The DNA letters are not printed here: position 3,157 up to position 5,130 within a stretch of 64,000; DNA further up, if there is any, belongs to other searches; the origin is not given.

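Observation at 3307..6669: Convergent pair of diverged B12-radical-SAM paralogs sharing a conserved ~120-aa C-terminal extension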

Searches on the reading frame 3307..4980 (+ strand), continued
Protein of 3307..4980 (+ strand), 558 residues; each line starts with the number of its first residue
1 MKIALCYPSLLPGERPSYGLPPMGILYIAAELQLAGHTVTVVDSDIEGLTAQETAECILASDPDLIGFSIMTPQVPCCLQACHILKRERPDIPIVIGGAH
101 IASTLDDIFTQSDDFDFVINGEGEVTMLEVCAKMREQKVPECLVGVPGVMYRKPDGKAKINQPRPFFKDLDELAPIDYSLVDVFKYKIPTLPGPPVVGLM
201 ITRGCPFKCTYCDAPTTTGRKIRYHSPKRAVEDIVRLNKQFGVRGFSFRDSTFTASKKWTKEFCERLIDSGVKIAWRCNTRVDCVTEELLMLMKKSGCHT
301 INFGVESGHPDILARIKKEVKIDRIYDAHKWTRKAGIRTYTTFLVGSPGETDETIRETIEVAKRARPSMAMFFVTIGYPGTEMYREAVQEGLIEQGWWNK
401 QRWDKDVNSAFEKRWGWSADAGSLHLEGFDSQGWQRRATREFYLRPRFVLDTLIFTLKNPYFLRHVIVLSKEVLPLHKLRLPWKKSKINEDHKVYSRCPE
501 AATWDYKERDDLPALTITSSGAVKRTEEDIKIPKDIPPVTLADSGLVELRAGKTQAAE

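Call 36: search_protein_families(library=ncbifam, proteins=[L011:19568-20980:-, L011:15367-17019:-, L011:14327-15367:-, L011:17135-17740:-, L005:8120-9169:+, L005:9169-9912:+, L005:13338-14267:+, L005:15362-16867:+, L041:5762-6643:+, L041:3966-5663:+], max_evalue=0.001)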
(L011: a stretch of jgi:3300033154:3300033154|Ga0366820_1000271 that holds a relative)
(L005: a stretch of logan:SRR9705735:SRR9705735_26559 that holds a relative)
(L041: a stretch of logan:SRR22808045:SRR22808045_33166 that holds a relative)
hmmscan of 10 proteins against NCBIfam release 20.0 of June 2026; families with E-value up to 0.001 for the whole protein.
L011:19568-20980:- (470 aa): 59 families (the best 25 are shown)
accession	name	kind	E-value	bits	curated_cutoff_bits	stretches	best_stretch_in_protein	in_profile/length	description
NF005547.0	PRK07208.1-3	equivalog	1.6e-81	274.4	380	1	2-449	5-446/465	hypothetical protein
NF005548.0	PRK07208.1-4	equivalog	6.3e-79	265.8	389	1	2-452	4-457/488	hypothetical protein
NF005545.0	PRK07208.1-1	equivalog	1.6e-54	185.1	451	1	4-443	10-459/504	hypothetical protein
NF005546.0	PRK07208.1-2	equivalog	2.5e-42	145.2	418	2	77-456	111-513/527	hypothetical protein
NF005549.0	PRK07208.1-5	equivalog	6.6e-26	90.9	587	3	78-285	113-335/534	hypothetical protein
NF005560.0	PRK07233.1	equivalog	3.9e-25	88.6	252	1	4-413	3-398/435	hypothetical protein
TIGR03467.1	HpnE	equivalog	2.9e-17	63.1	283.05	1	4-305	1-298/430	hydroxysqualene dehydroxylase HpnE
TIGR02734.1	crtI_fam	subfamily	5.5e-16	58.3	238.1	1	5-76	2-70/504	phytoene desaturase family protein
NF058655.1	CrtID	equivalog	7.2e-13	48.2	640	1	4-53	1-50/478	bifunctional phytoene desaturase/3,4-desaturase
TIGR02733.1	desat_CrtD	equivalog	1.6e-11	43.5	549.7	1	2-54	2-54/492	C-3',4' desaturase CrtD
TIGR00562.1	proto_IX_ox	equivalog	6e-11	41.6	97.85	1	2-408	3-427/470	protoporphyrinogen oxidase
NF045637.1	carotdesatCrtDProt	equivalog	1.4e-10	40.3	580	1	4-53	1-50/485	1-hydroxycarotenoid 3,4-desaturase CrtD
NF042421.1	hydcarot_desat_CrtD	equivalog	2.2e-10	39.6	500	1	5-54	5-54/487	1-hydroxycarotenoid 3,4-desaturase CrtD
NF053546.1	violacein_VioA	equivalog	2.7e-10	40.1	600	1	4-70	2-73/411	flavin-dependent violacein biosynthesis tryptophan-2 monooxygenase VioA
TIGR00031.1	UDP-GALP_mutase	equivalog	1.7e-09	37.2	303.75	0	5-73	5-74/378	UDP-galactopyranose mutase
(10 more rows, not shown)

L011:15367-17019:- (550 aa): 2 families
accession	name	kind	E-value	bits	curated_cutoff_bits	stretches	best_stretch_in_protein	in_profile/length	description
NF052499.1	MnslTaseMT1671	equivalog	8.7e-10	37.6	900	1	71-247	29-206/523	mannosyltransferase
TIGR03663.1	TIGR03663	subfamily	2e-09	37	126.25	1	72-305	4-238/435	flippase activity-associated protein Agl23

L011:14327-15367:- (346 aa): 2 families
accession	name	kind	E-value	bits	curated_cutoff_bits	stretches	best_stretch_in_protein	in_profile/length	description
TIGR00374.1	TIGR00374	subfamily_domain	9.3e-11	41.7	43.2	1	67-177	39-149/323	flippase-like domain-containing protein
TIGR03476.1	HpnL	subfamily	5.2e-06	26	195.65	0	27-314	9-310/318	putative membrane protein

L011:17135-17740:- (201 aa): 0 families

L005:8120-9169:+ (350 aa): 23 families
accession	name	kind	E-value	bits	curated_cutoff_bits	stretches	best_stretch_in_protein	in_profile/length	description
NF041875.1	EPS_EpsD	equivalog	1.2e-31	110.3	370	1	24-215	1-200/325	exopolysaccharide biosynthesis glycosyltransferase EpsD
TIGR03965.1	mycofact_glyco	equivalog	2e-28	99.5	280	1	18-305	67-355/467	mycofactocin biosynthesis glycosyltransferase MftF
NF007482.0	PRK10073.1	equivalog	5.3e-18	65.1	423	1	21-128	5-115/334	glycosyltransferase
TIGR04283.1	glyco_like_mftF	equivalog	2e-16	60.3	182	1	24-236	1-200/221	TIGR04283 family arsenosugar biosynthesis glycosyltransferase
TIGR03937.1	PgaC_IcaA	equivalog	4.7e-16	58.8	422.3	1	15-133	38-161/407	poly-beta-1,6-N-acetyl-D-glucosamine synthase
NF047683.1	TeichurnBiosyTuaG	equivalog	6.7e-14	52.1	400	1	23-138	7-126/252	teichuronic acid biosynthesis protein TuaG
NF038299.1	EPS_HpsN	equivalog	1.8e-13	50.2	425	1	24-134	3-118/317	hormogonium polysaccharide biosynthesis glycosyltransferase HpsN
TIGR03111.1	glyc2_xrt_Gpos1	hypoth_equivalog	8.3e-13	47.9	363.95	1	19-135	46-169/439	TIGR03111 family XrtG-associated glycosyltransferase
NF038302.1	EPS_HpsE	equivalog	2.2e-10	40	300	1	24-133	3-121/307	hormogonium polysaccharide biosynthesis glycosyltransferase HpsE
TIGR04182.1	glyco_TIGR04182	equivalog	8.2e-10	38.5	325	1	24-133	2-107/293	S-layer glycoprotein N-glycosyltransferase AglJ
TIGR04242.1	nodulat_NodC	equivalog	9.4e-10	38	550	1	21-151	47-184/395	chitooligosaccharide synthase NodC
TIGR03472.1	HpnI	equivalog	2.9e-09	36.2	310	1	100-335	129-355/373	bacteriohopanetetrol glucosamine biosynthesis glycosyltransferase HpnI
TIGR03469.1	HpnB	hypoth_equivalog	3.7e-09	36.1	379.25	1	19-232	41-274/386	hopene-associated glycosyltransferase HpnB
NF041394.1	GtaseAglG_Halo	equivalog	4.1e-09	36.1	440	1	24-188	3-177/304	glucosyl-dolichyl phosphate glucuronosyltransferase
TIGR04440.1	glyco_TIGR04440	domain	1.4e-08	34.7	70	1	24-135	2-119/215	TIGR00180 family glycosyltransferase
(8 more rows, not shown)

L005:9169-9912:+ (248 aa): 9 families
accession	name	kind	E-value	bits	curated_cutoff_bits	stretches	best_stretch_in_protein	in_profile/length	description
TIGR03938.2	deacetyl_PgaB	equivalog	4.3e-22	78.1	321.9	1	7-137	5-144/621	poly-beta-1,6-N-acetyl-D-glucosamine N-deacetylase PgaB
TIGR03933.1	PIA_icaB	equivalog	6.8e-16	58.5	248.35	1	26-215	39-229/245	intercellular adhesin biosynthesis polysaccharide N-deacetylase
NF011177.0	PRK14582.1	equivalog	1.7e-15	56.3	923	1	8-137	52-187/671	poly-beta-1,6-N-acetyl-D-glucosamine N-deacetylase PgaB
NF011176.0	PRK14581.1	equivalog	6.6e-14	51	1091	1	7-138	51-188/673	poly-beta-1,6-N-acetyl-D-glucosamine N-deacetylase PgaB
TIGR02764.1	spore_ybaN_pdaB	equivalog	9.6e-10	38.5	237.4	1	119-191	49-121/191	polysaccharide deacetylase family sporulation protein PdaB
TIGR04243.1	nodulat_NodB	equivalog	6.9e-09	35.5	240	1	121-186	47-113/197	chitooligosaccharide deacetylase NodB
NF050820.1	PolSacchBiosHfsH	equivalog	9e-08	32.1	400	1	113-213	78-178/249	oligosaccharide deacetylase HfsH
TIGR02884.1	spore_pdaA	equivalog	2.9e-05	23.9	298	0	120-177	81-139/224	delta-lactam-biosynthetic de-N-acetylase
TIGR02873.1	spore_ylxY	hypoth_equivalog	0.00065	19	391.5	0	122-185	131-194/268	probable sporulation protein, polysaccharide deacetylase family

L005:13338-14267:+ (310 aa): 27 families (the best 25 are shown)
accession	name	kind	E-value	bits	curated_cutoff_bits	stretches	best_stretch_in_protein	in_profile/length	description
NF041391.1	DPhHxTase_Halo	equivalog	1.6e-27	95.9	375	1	33-231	3-196/213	dolichyl-phosphate hexose transferase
NF007986.1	PRK10714.1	equivalog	1.2e-25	90.2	529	1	25-292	6-273/316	undecaprenyl-phosphate 4-deoxy-4-formamido-L-arabinose transferase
TIGR04182.1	glyco_TIGR04182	equivalog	1.3e-25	90.4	325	1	26-269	1-244/293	S-layer glycoprotein N-glycosyltransferase AglJ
NF047588.1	GlcsyltransPgfSStrep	equivalog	1.8e-20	73.4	500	1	26-200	2-180/308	glycosyltransferase PgfS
TIGR03937.1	PgaC_IcaA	equivalog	5.8e-20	71.6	422.3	1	13-142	33-162/407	poly-beta-1,6-N-acetyl-D-glucosamine synthase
NF058614.1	PPMAGASynPpgS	equivalog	1.3e-18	67.3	370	1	26-226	1-205/226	polyprenyl-phospho-N-acetylgalactosaminyl synthase PpgS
NF007482.0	PRK10073.1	equivalog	2.1e-16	59.8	423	1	26-142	7-123/334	glycosyltransferase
TIGR04283.1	glyco_like_mftF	equivalog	6.1e-16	58.7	182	1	27-128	1-97/221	TIGR04283 family arsenosugar biosynthesis glycosyltransferase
NF010496.0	PRK13915.1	equivalog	2.8e-14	52.9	262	1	26-119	32-132/307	glucosyl-3-phosphoglycerate synthase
NF041875.1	EPS_EpsD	equivalog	7.5e-14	51.8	370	1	27-121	1-97/325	exopolysaccharide biosynthesis glycosyltransferase EpsD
NF047683.1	TeichurnBiosyTuaG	equivalog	1.3e-11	44.6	400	1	26-124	7-107/252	teichuronic acid biosynthesis protein TuaG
TIGR03965.1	mycofact_glyco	equivalog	1.6e-11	43.7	280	1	24-114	73-165/467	mycofactocin biosynthesis glycosyltransferase MftF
NF038302.1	EPS_HpsE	equivalog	1e-10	41.1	300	1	25-164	1-144/307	hormogonium polysaccharide biosynthesis glycosyltransferase HpsE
TIGR04242.1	nodulat_NodC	equivalog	7.4e-10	38.3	550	1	15-132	40-160/395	chitooligosaccharide synthase NodC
TIGR03111.1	glyc2_xrt_Gpos1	hypoth_equivalog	1.2e-09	37.4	363.95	1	25-133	49-161/439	TIGR03111 family XrtG-associated glycosyltransferase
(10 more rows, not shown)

L005:15362-16867:+ (502 aa): 1 family
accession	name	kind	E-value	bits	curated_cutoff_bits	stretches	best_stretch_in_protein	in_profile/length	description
NF047440.1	LA3751_2_3_fam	subfamily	2.7e-13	49.6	200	1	154-430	110-379/460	LA_3751/LA_3752 family putative glycosyltransferase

L041:5762-6643:+ (294 aa): 15 families
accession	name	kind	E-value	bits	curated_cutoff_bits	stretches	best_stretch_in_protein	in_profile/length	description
NF041391.1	DPhHxTase_Halo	equivalog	1.8e-30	105.5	375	1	15-211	1-192/213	dolichyl-phosphate hexose transferase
TIGR04182.1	glyco_TIGR04182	equivalog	3.3e-23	82.5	325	1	13-254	4-245/293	S-layer glycoprotein N-glycosyltransferase AglJ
NF058614.1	PPMAGASynPpgS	equivalog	8.3e-22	77.7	370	1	13-201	4-195/226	polyprenyl-phospho-N-acetylgalactosaminyl synthase PpgS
NF007986.1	PRK10714.1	equivalog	5.1e-18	65.1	529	1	6-250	3-248/316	undecaprenyl-phosphate 4-deoxy-4-formamido-L-arabinose transferase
NF010496.0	PRK13915.1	equivalog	2.3e-13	49.9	262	1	7-101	29-130/307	glucosyl-3-phosphoglycerate synthase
TIGR03937.1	PgaC_IcaA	equivalog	4.5e-13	48.9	422.3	1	4-121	40-158/407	poly-beta-1,6-N-acetyl-D-glucosamine synthase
TIGR04283.1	glyco_like_mftF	equivalog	6.2e-13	48.8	182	1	11-112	1-97/221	TIGR04283 family arsenosugar biosynthesis glycosyltransferase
NF047588.1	GlcsyltransPgfSStrep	equivalog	1.6e-12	47.3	500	1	11-184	3-180/308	glycosyltransferase PgfS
TIGR03965.1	mycofact_glyco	equivalog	1.8e-12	46.9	280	1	7-123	72-191/467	mycofactocin biosynthesis glycosyltransferase MftF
NF007482.0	PRK10073.1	equivalog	1.9e-10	40.3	423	1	9-116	6-114/334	glycosyltransferase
NF041875.1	EPS_EpsD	equivalog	3.1e-09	36.7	370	1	11-128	1-121/325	exopolysaccharide biosynthesis glycosyltransferase EpsD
NF047683.1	TeichurnBiosyTuaG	equivalog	6.2e-08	32.6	400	1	10-110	7-109/252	teichuronic acid biosynthesis protein TuaG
TIGR03469.1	HpnB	hypoth_equivalog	6.4e-05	22.1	379.25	1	12-117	47-165/386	hopene-associated glycosyltransferase HpnB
NF041865.1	EpsU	equivalog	0.00017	20.7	700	1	11-107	41-142/394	exopolysaccharide biosynthesis GT2 family glycosyltransferase EpsU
NF038302.1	EPS_HpsE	equivalog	0.00037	19.6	300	1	11-65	3-57/307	hormogonium polysaccharide biosynthesis glycosyltransferase HpsE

L041:3966-5663:+ (566 aa): 2 families
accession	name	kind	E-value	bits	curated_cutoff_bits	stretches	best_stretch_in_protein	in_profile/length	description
NF052499.1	MnslTaseMT1671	equivalog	4.9e-08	31.9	900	1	100-271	42-215/523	mannosyltransferase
TIGR03663.1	TIGR03663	subfamily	1.6e-05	24.2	126.25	1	89-271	5-187/435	flippase activity-associated protein Agl23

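Call 39: search_protein_families(library=pfam, proteins=[L003:9563-11164:+, L020:9914-11332:+, L021:9953-11365:+, L022:1438-2847:+, L024:9947-11350:+, L025:9938-11290:+, L028:5967-7493:+, L029:9977-11353:+, L031:6358-7734:+], max_evalue=0.01)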
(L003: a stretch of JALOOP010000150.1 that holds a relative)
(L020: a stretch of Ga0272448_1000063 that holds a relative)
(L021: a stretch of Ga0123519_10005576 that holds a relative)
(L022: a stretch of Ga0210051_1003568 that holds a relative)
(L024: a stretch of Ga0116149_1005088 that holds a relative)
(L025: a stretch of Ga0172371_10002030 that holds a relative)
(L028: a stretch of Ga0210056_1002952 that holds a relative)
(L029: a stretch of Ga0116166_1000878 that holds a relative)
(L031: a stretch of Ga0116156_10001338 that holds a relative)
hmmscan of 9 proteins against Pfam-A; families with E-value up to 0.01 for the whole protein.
L003:9563-11164:+ (534 aa): 2 families
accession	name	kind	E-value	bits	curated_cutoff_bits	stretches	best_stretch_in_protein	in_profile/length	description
PF04055.27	Radical_SAM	-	5.4e-20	72.6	29.5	1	255-400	4-146/166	Radical SAM superfamily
PF02310.24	B12-binding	-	0.0014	18.9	32.1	1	134-191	63-120/121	B12 binding domain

L020:9914-11332:+ (473 aa): 3 families
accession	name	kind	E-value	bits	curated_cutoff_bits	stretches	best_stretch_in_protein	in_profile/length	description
PF04055.27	Radical_SAM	-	7.7e-28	98.2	29.5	1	201-362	2-165/166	Radical SAM superfamily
PF02310.24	B12-binding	-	4.7e-21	75.3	32.1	1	23-137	7-120/121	B12 binding domain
PF19864.5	Radical_SAM_N2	-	0.0018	18.2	29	1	95-139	83-123/151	Radical SAM proteins, N-terminal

L021:9953-11365:+ (471 aa): 3 families
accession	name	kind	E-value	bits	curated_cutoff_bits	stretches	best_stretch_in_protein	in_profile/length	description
PF04055.27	Radical_SAM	-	5.8e-29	101.8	29.5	1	205-368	2-165/166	Radical SAM superfamily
PF02310.24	B12-binding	-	1.6e-16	60.7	32.1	1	16-126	12-120/121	B12 binding domain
PF01261.30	AP_endonuc_2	-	0.0036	17.5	31.1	0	69-127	66-124/249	Xylose isomerase-like TIM barrel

L022:1438-2847:+ (470 aa): 2 families
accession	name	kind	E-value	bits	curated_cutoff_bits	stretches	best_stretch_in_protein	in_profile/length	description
PF04055.27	Radical_SAM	-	1e-30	107.6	29.5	1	204-367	2-165/166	Radical SAM superfamily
PF02310.24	B12-binding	-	1.4e-18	67.3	32.1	1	16-125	12-119/121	B12 binding domain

L024:9947-11350:+ (468 aa): 3 families
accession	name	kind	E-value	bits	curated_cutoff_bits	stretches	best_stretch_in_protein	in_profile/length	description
PF04055.27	Radical_SAM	-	2.4e-24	86.8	29.5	1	205-369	2-166/166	Radical SAM superfamily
PF02310.24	B12-binding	-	1.8e-21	76.6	32.1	1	18-129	9-118/121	B12 binding domain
PF13439.12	Glyco_transf_4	-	9.2e-05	23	28.5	1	28-97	10-78/170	Glycosyltransferase Family 4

L025:9938-11290:+ (451 aa): 3 families
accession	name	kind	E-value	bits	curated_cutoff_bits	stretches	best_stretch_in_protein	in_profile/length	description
PF04055.27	Radical_SAM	-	2.2e-23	83.7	29.5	1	202-363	3-166/166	Radical SAM superfamily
PF02310.24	B12-binding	-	3.6e-22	78.9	32.1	1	20-152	12-118/121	B12 binding domain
PF19864.5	Radical_SAM_N2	-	0.00079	19.3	29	1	113-179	82-145/151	Radical SAM proteins, N-terminal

L028:5967-7493:+ (509 aa): 3 families
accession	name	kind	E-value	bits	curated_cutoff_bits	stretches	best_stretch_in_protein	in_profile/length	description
PF04055.27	Radical_SAM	-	3.7e-23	83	29.5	1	205-360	2-165/166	Radical SAM superfamily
PF02310.24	B12-binding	-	1.9e-13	50.7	32.1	1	24-130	12-118/121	B12 binding domain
PF19864.5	Radical_SAM_N2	-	0.0041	17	29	0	94-140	85-129/151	Radical SAM proteins, N-terminal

L029:9977-11353:+ (459 aa): 2 families
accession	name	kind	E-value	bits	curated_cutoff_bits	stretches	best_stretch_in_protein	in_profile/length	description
PF04055.27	Radical_SAM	-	2e-27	96.8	29.5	1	193-356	2-165/166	Radical SAM superfamily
PF02310.24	B12-binding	-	1.4e-13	51.2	32.1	1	17-124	12-116/121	B12 binding domain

L031:6358-7734:+ (459 aa): 2 families
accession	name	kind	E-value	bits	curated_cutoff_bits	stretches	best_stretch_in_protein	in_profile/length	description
PF04055.27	Radical_SAM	-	9.3e-28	97.9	29.5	1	193-356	2-165/166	Radical SAM superfamily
PF02310.24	B12-binding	-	2.5e-15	56.8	32.1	1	16-127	11-119/121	B12 binding domain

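Call 53: predict_structure(alignment_id=A3)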
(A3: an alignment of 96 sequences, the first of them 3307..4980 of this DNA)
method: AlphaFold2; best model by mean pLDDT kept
length: 558 residues; sequences in the alignment: 96
mean_pLDDT: 88.5   pTM: 0.89
mean pLDDT of the five models: 88.5, 88.5, 85.9, 85.3, 84.8
residues with pLDDT >= 90: 354; 70-90: 160; 50-70: 31; < 50: 13
segments of 3 or more residues with pLDDT < 50: 496-506
pLDDT, mean of each block of 10 residues (from residue 1): 97 89 94 97 96 97 98 93 98 96 92 95 95 95 96 91 90 94 92 90 85 82 92 97 90 81 98 95 94 97 95 92 97 96 93 97 94 92 92 89 81 77 90 93 92 86 82 75 60 50 52 83 82 72 85 58
secondary structure, 60 per line:
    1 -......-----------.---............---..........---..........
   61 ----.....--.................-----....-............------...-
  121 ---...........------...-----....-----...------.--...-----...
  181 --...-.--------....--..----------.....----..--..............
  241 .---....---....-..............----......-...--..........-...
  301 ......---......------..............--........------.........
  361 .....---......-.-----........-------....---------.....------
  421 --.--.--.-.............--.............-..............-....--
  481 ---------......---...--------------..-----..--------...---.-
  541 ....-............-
elements in order: E2-7 H23-34 E38-43 H44-47 H51-60 E65-69 H72-88 E94-97 H99-110 E117-119 H124-134 E149-152 E158-160 E196-199 H214-218 H227-241 E245-248 H252-255 H257-270 E275-280 H287-296 E298-306 H310-315 H322-335 E338-345 H352-365 E369-374 H382-389 H397-400 H410-414 H431-443 H446-458 H460-473 H475-478 H490-495 H541-544 H546-557

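Call 57: fold_search(model_id=the predicted structure, library=pdb)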
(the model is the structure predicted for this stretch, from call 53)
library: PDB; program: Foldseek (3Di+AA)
matches with E <= 10: 1721; with E <= 0.001: 131
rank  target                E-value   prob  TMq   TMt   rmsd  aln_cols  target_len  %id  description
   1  6fd2_B                5.9e-25  1.00  0.63  0.76   4.0       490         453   21  Radical SAM 1,2-diol dehydratase AprD4 in complex with its substrate paromamine (released 2018-01-17)
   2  6fd2_A                1.1e-24  1.00  0.63  0.77   4.1       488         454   22  Radical SAM 1,2-diol dehydratase AprD4 in complex with its substrate paromamine (released 2018-01-17)
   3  9ccb                  2.0e-23  1.00  0.54  0.70   9.0       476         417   20  X-ray crystal structure of methyl-coenzyme M reductase glutamine methylase (MgmA) from Methanothermobacter marburgensis  (released 2025-01-01)
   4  6wte_A                2.1e-22  1.00  0.58  0.57   9.3       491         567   17  Structure of radical S-adenosylmethionine methyltransferase, TsrM, from Kitasatospora setae with cobalamin and [4Fe-4S (released 2020-12-23)
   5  6wtf_A                3.6e-22  1.00  0.58  0.59   5.5       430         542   18  Structure of radical S-adenosylmethionine methyltransferase, TsrM, from Kitasatospora setae with tryptophan substrate  (released 2020-12-23)
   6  6wtf_B                8.6e-22  1.00  0.56  0.58   5.6       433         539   18  Structure of radical S-adenosylmethionine methyltransferase, TsrM, from Kitasatospora setae with tryptophan substrate  (released 2020-12-23)
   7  6wte_B                1.2e-21  1.00  0.58  0.61   8.3       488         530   17  Structure of radical S-adenosylmethionine methyltransferase, TsrM, from Kitasatospora setae with cobalamin and [4Fe-4S (released 2020-12-23)
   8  9n1b                  1.4e-21  1.00  0.61  0.55   4.6       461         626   16  Crystal structure of CysS from Corallococcus sp. CA054B with 5'-deoxyadenosine, methionine, and pantetheinylated 3-metho (released 2026-01-28)
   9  7kdy_A                1.1e-20  1.00  0.60  0.51   7.0       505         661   18  Crystal structure of Streptomyces tokunonesis TokK with hydroxycobalamin, 5'-deoxyadenosine, methionine, and (2R)-pant (released 2022-01-12)
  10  9n1d                  2.6e-20  1.00  0.60  0.54   4.5       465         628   15  Crystal structure of CysS from Corallococcus sp. CA054B with 5'-deoxyadenosine and methionine bound (released 2026-01-28)
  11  9n1c                  3.1e-20  1.00  0.58  0.53   5.1       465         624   16  Crystal structure of CysS from Corallococcus sp. CA054B with 5'-deoxyadenosine, methionine, and pantetheinylated 3-ethox (released 2026-01-28)
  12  7kdx_A                6.3e-20  1.00  0.56  0.48   3.9       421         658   19  Crystal structure of Streptomyces tokunonesis TokK with hydroxycobalamin, 5'-deoxyadenosine, and methionine (released 2022-01-12)
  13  7kdx_B                1.1e-19  1.00  0.59  0.51   6.7       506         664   18  Crystal structure of Streptomyces tokunonesis TokK with hydroxycobalamin, 5'-deoxyadenosine, and methionine (released 2022-01-12)
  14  7kdy_B                1.5e-19  1.00  0.59  0.51   4.8       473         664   18  Crystal structure of Streptomyces tokunonesis TokK with hydroxycobalamin, 5'-deoxyadenosine, methionine, and (2R)-pant (released 2022-01-12)
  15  5ul4                  4.1e-18  1.00  0.55  0.43   9.2       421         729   20  Structure of Cobalamin-dependent S-adenosylmethionine radical enzyme OxsB with aqua-cobalamin and S-adenosylmethionine b (released 2017-04-19)
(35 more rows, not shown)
